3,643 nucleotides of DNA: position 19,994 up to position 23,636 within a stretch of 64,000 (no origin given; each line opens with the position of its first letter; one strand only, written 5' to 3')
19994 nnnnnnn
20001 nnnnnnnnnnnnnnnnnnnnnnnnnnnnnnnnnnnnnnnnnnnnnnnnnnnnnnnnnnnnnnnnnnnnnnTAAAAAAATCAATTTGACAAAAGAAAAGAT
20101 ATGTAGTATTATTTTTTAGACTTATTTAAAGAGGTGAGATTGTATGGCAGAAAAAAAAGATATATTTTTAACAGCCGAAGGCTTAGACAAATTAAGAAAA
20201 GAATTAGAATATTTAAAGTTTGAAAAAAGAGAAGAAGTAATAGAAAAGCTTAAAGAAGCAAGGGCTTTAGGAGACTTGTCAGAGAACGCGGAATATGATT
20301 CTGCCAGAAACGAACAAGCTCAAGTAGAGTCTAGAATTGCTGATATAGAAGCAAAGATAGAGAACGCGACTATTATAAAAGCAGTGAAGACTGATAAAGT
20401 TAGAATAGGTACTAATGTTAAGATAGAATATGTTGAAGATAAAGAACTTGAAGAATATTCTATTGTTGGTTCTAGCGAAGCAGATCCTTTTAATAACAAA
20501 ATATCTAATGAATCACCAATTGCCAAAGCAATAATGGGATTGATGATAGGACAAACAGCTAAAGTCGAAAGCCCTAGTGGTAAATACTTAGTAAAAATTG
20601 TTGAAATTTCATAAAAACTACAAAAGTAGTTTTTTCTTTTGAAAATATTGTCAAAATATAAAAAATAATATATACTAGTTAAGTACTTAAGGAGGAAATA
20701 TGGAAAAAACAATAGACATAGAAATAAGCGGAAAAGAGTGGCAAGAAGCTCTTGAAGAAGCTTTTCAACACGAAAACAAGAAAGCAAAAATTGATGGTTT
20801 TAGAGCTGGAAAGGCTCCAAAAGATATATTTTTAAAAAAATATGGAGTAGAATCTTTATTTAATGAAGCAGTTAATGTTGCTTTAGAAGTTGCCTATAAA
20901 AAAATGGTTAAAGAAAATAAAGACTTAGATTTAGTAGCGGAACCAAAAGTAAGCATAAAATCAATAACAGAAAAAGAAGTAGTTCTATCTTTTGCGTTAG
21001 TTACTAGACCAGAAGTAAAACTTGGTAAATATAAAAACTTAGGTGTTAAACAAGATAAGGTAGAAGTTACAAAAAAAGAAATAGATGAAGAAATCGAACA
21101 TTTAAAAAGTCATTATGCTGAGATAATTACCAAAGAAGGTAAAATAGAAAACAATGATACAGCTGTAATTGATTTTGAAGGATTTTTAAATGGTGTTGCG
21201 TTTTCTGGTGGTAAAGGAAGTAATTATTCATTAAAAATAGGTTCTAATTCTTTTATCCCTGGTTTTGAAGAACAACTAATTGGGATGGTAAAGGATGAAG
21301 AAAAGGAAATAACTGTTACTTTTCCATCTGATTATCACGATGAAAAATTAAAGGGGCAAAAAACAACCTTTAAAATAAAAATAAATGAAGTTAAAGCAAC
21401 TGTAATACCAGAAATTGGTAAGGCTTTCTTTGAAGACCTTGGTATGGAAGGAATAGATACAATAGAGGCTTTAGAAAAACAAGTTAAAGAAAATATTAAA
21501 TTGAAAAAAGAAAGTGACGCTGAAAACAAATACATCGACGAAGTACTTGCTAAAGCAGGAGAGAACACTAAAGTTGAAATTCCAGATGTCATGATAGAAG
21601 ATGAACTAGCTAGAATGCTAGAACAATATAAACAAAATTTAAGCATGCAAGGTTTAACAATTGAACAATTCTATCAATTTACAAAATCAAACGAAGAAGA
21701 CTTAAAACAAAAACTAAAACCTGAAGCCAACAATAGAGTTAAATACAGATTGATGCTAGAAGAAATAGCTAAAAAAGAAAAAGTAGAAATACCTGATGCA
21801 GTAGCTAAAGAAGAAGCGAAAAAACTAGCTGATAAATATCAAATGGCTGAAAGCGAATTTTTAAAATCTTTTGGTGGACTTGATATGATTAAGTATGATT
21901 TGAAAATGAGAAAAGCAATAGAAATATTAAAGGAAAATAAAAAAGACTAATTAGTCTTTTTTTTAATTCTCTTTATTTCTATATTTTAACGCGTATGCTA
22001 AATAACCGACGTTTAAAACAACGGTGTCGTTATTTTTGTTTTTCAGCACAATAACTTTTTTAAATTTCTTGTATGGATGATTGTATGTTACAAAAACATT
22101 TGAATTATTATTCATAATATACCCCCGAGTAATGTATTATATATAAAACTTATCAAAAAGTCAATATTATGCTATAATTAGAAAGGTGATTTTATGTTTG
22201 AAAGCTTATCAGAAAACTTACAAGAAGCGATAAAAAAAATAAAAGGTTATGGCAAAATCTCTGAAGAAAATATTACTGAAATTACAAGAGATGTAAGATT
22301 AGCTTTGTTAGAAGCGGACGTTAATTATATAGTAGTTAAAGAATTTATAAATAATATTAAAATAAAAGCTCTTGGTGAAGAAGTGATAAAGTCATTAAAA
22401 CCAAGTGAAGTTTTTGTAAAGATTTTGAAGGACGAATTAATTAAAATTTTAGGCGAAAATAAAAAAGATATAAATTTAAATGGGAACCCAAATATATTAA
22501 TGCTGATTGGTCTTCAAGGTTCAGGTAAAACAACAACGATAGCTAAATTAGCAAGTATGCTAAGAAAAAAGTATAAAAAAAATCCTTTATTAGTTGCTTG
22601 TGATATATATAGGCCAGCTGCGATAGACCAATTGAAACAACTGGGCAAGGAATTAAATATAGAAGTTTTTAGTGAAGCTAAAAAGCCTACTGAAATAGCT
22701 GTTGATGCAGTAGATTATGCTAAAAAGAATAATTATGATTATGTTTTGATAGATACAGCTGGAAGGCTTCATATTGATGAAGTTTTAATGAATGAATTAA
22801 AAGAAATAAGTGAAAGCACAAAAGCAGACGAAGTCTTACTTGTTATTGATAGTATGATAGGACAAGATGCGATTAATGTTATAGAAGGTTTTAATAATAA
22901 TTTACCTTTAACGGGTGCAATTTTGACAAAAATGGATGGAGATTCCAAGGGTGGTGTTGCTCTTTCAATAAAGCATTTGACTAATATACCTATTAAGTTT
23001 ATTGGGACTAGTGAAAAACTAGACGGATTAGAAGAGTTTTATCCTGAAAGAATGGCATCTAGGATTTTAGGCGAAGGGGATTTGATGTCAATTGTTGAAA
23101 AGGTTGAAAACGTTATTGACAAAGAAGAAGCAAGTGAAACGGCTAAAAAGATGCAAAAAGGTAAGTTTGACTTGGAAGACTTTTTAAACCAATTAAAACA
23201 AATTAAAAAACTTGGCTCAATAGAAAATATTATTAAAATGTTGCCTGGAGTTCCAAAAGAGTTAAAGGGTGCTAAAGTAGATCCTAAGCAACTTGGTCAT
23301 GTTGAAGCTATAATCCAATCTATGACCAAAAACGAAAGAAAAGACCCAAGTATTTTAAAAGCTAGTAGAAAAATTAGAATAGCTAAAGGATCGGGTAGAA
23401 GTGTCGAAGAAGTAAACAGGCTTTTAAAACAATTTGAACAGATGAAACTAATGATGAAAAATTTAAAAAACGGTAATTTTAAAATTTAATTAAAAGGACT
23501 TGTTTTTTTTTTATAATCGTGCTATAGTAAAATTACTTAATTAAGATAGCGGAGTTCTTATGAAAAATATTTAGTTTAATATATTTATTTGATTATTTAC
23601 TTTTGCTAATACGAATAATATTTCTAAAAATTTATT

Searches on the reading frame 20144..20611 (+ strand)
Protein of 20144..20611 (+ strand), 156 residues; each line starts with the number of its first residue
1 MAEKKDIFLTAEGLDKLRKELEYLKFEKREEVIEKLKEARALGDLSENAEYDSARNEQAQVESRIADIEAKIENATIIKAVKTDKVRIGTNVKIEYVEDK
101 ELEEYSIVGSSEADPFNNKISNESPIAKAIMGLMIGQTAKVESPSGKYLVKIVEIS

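Call 42: search_protein_families(library=pfam, proteins=[window:20144-20611:+], max_evalue=0.00001)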
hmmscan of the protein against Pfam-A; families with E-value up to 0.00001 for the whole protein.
window:20144-20611:+ (156 aa): 2 families
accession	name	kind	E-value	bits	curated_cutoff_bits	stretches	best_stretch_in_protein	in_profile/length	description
PF03449.20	GreA_GreB_N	-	4.3e-28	97.8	24.5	1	7-77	1-71/71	Transcription elongation factor, N-terminal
PF01272.25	GreA_GreB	-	7.2e-25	87.2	26.9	1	83-156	3-76/77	Transcription elongation factor, GreA/GreB, C-term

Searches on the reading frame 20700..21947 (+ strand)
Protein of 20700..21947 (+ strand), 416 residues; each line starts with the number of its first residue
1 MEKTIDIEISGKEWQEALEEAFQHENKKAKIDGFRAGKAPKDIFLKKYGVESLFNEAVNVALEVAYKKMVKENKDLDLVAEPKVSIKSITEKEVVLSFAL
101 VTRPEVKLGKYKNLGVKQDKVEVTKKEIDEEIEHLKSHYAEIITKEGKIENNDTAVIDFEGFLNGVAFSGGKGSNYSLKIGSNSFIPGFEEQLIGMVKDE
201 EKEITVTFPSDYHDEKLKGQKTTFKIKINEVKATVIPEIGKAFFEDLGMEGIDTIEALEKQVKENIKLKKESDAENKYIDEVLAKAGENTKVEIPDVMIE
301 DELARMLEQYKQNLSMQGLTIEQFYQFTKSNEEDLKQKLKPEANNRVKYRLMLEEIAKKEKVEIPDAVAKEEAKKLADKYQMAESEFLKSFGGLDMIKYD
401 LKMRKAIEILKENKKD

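Call 44: search_protein_families(library=pfam, proteins=[window:20700-21947:+], max_evalue=0.00001)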
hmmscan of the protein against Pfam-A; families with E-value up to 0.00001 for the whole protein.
window:20700-21947:+ (416 aa): 3 families
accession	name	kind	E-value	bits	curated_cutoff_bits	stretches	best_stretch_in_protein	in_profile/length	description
PF05698.19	Trigger_C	-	5.2e-34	118.1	22.7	1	254-412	1-162/162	Bacterial trigger factor protein (TF) C-terminus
PF05697.18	Trigger_N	-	1.3e-31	110.3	22.2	1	2-135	12-144/144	Bacterial trigger factor protein (TF)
PF00254.34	FKBP_C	-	1.1e-16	61.4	21.1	1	148-227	4-92/94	FKBP-type peptidyl-prolyl cis-trans isomerase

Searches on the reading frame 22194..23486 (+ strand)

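Call 44: search_protein_families(library=pfam, proteins=[window:22194-23486:+], max_evalue=0.00001)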
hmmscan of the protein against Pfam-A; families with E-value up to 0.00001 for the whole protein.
window:22194-23486:+ (431 aa): 4 families
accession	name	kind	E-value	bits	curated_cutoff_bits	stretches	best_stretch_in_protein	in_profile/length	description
PF00448.28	SRP54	-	3.1e-76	255.8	22.7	1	99-293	1-196/196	SRP54-type protein, GTPase domain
PF02978.25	SRP_SPB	-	1.3e-35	122.1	27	1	324-421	1-91/91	Signal peptide binding domain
PF02881.24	SRP54_N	-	3.6e-19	69.2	22.4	1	5-82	1-75/75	SRP54-type protein, helical bundle domain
PF13401.12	AAA_22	-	2.2e-06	28.4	27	1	98-216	4-120/130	AAA domain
